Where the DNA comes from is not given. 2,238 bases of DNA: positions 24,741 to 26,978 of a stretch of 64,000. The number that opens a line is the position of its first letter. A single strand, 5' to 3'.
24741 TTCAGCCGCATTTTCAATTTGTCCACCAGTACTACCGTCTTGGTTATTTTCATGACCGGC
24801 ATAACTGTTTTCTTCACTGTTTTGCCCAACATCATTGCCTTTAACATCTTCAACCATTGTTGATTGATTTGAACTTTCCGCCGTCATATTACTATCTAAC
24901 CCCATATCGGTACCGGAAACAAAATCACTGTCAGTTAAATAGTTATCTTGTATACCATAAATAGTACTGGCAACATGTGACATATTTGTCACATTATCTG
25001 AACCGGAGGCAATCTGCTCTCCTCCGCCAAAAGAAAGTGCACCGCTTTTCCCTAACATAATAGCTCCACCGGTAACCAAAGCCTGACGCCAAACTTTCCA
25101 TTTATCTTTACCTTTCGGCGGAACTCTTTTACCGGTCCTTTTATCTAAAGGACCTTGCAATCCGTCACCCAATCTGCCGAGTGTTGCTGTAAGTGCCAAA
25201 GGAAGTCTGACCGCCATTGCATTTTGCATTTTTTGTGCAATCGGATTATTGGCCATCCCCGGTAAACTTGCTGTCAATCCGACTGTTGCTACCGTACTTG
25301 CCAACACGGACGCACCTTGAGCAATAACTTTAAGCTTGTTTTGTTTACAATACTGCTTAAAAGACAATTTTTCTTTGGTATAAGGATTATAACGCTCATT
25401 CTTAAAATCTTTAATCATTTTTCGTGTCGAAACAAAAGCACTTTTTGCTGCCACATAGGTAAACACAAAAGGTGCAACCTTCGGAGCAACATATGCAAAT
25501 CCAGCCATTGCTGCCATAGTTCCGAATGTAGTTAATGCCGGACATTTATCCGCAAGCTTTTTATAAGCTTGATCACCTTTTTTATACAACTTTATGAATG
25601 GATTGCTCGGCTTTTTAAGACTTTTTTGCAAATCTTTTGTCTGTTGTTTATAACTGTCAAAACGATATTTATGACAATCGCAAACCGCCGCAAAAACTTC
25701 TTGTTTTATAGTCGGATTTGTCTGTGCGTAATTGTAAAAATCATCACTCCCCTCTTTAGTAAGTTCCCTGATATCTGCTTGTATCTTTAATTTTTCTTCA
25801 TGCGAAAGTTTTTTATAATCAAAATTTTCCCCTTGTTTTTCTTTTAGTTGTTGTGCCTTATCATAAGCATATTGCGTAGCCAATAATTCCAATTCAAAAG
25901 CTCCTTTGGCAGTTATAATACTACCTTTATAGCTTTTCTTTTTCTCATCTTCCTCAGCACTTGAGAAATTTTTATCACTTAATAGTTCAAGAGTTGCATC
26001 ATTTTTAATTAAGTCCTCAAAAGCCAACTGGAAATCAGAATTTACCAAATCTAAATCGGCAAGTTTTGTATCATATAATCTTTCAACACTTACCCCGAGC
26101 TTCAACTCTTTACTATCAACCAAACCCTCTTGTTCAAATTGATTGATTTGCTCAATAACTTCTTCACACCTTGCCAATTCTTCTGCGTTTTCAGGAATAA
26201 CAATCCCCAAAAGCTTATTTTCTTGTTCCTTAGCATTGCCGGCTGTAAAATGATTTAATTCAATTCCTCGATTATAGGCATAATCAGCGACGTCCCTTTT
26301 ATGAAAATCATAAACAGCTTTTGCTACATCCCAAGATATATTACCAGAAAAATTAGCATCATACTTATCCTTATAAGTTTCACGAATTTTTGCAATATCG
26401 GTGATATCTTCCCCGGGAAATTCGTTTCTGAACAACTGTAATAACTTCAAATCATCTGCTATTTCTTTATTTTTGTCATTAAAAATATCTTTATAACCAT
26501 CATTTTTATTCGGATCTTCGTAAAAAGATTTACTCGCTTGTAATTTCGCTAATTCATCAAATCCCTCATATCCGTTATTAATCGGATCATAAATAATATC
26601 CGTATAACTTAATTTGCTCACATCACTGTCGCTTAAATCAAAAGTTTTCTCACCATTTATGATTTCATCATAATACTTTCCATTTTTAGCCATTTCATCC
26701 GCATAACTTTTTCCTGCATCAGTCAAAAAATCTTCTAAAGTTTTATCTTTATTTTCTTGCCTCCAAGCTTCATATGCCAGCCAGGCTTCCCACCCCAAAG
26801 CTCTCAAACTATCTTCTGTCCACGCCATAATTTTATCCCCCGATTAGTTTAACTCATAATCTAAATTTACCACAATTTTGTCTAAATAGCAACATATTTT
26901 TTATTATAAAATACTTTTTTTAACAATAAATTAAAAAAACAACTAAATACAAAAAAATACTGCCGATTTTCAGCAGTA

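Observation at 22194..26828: Giant 1544-aa repeat-rich protein beside the flagellar operon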

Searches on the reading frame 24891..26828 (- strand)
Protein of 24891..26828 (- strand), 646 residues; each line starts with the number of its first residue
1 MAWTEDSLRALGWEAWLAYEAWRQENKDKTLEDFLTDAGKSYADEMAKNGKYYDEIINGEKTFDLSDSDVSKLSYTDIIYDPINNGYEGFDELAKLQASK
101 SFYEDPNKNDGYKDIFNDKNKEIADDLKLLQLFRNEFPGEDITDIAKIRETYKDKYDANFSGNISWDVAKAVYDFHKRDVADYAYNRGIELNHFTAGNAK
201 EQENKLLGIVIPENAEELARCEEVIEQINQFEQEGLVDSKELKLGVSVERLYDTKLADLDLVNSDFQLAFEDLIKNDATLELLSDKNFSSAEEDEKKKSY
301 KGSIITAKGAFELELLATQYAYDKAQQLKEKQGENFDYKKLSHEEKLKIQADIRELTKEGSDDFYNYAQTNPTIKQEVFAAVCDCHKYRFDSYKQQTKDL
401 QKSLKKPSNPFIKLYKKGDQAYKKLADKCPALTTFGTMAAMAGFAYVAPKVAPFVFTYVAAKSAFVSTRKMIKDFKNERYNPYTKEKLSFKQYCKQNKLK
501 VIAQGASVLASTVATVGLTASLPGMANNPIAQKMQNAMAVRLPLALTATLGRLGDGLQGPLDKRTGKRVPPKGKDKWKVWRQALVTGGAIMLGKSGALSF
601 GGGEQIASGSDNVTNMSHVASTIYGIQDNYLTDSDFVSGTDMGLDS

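Call 10: find_homologous_proteins(query=window:24891-26828:-, max_evalue=0.01)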
Query seq(646 aa): 8000 candidates shared short words with the query, none scored E <= 0.01.

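Call 32: search_protein_representatives(protein=window:24908-26828:-)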
Query: 640 residues. Proteins with E-value up to 0.001 (for the whole library): 0; up to 1e-10: 0; up to 1e-30: 0. The best 0 are listed.

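Call 52: predict_structure(protein=window:24969-26828:-)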
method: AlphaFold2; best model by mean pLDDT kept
length: 620 residues; sequences in the alignment: 1
mean_pLDDT: 38.5   pTM: 0.21
mean pLDDT of the five models: 38.5, 34.9, 34.2, 33.3, 33.0
residues with pLDDT >= 90: 0; 70-90: 7; 50-70: 35; < 50: 578
segments of 3 or more residues with pLDDT < 50: 1-3, 10-15, 39-127, 129-146, 152-330, 332-488, 490-559, 574-620
pLDDT, mean of each block of 10 residues (from residue 1): 48 50 71 59 39 38 36 33 34 37 38 37 46 47 48 44 35 32 27 26 26 31 40 38 28 26 30 34 38 40 36 39 44 44 42 37 33 31 33 35 38 38 35 31 32 36 37 43 44 42 39 40 39 40 39 45 50 48 43 36 34 28
secondary structure, 60 per line:
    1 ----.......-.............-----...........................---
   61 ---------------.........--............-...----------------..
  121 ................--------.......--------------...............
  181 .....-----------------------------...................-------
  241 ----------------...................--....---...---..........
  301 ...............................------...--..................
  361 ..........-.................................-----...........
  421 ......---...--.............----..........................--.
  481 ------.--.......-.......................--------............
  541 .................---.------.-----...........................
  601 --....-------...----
elements in order: H5-11 H13-25 H31-57 H76-84 H87-98 H119-136 H145-151 H166-185 H215-233 H257-275 H278-281 H291-331 H343-370 H372-404 H410-426 H435-447 H452-477 H490-496 H498-520 H529-557 H574-600 H603-606

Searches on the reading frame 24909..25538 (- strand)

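Call 19: search_protein_families(library=pfam, proteins=[window:24909-25538:-], max_evalue=10)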
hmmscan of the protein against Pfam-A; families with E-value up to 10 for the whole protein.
window:24909-25538:- (210 aa): 0 families

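Call 20: search_protein_families(library=phrogs, proteins=[window:24909-25538:-], max_evalue=1)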
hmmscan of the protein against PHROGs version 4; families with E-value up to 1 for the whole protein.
window:24909-25538:- (210 aa): 1 family
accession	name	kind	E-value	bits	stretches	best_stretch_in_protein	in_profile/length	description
phrog_10093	-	tail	0.048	12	1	3-99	309-399/1899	tail length tape measure protein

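Call 21: search_protein_families(library=padloc, proteins=[window:24909-25538:-], max_evalue=1)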
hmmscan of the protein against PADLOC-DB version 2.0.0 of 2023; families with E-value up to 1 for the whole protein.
window:24909-25538:- (210 aa): 0 families

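Call 70: search_protein_families(library=ncbifam, proteins=[window:24909-25538:-], max_evalue=10)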
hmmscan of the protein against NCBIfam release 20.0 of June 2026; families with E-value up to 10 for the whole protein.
window:24909-25538:- (210 aa): 1 family
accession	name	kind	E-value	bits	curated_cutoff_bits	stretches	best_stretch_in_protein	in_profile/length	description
NF005733.0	PRK07558.1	equivalog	1.2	9.3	85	1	66-121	3-61/75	F0F1 ATP synthase subunit C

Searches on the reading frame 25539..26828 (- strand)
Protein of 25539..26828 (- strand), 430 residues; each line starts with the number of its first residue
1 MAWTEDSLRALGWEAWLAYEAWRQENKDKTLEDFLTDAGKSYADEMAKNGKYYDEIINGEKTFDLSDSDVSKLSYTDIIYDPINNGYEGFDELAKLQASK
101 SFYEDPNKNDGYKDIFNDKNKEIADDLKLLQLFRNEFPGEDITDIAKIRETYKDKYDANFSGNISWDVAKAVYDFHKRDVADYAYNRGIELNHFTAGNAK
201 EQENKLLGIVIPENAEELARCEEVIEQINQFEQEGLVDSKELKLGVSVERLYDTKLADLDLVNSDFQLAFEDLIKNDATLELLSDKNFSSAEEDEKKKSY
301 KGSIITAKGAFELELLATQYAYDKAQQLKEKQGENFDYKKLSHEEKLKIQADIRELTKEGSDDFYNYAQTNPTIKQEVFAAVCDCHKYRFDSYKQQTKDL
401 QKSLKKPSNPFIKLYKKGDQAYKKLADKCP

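Call 19: search_protein_families(library=pfam, proteins=[window:25539-26828:-], max_evalue=10)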
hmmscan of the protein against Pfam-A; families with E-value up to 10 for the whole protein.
window:25539-26828:- (430 aa): 0 families

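Call 20: search_protein_families(library=phrogs, proteins=[window:25539-26828:-], max_evalue=1)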
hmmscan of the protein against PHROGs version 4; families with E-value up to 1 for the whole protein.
window:25539-26828:- (430 aa): 1 family
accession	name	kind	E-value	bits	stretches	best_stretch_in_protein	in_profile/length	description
phrog_7340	-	unknown function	0.046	14.9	1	7-56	16-60/88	-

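Call 21: search_protein_families(library=padloc, proteins=[window:25539-26828:-], max_evalue=1)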
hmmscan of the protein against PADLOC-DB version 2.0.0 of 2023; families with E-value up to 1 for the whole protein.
window:25539-26828:- (430 aa): 0 families

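Call 65: search_solved_structures(query=window:25539-26828:-, max_evalue=10)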
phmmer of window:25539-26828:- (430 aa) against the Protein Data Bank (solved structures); distinct sequences matched with E-value up to 10: 0.

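Call 68: search_dna_similar(query=window:25539-26828:-, collection=phages, mode=protein, max_evalue=0.01)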
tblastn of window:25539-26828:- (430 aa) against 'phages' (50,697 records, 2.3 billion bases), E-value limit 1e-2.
No match.

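Call 69: search_dna_similar(query=window:25539-26828:-, collection=plasmids, mode=protein, max_evalue=0.01)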
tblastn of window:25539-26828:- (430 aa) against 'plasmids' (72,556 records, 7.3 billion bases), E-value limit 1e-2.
No match.

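Call 70: search_protein_families(library=ncbifam, proteins=[window:25539-26828:-], max_evalue=10)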
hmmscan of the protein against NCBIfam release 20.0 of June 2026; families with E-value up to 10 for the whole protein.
window:25539-26828:- (430 aa): 0 families
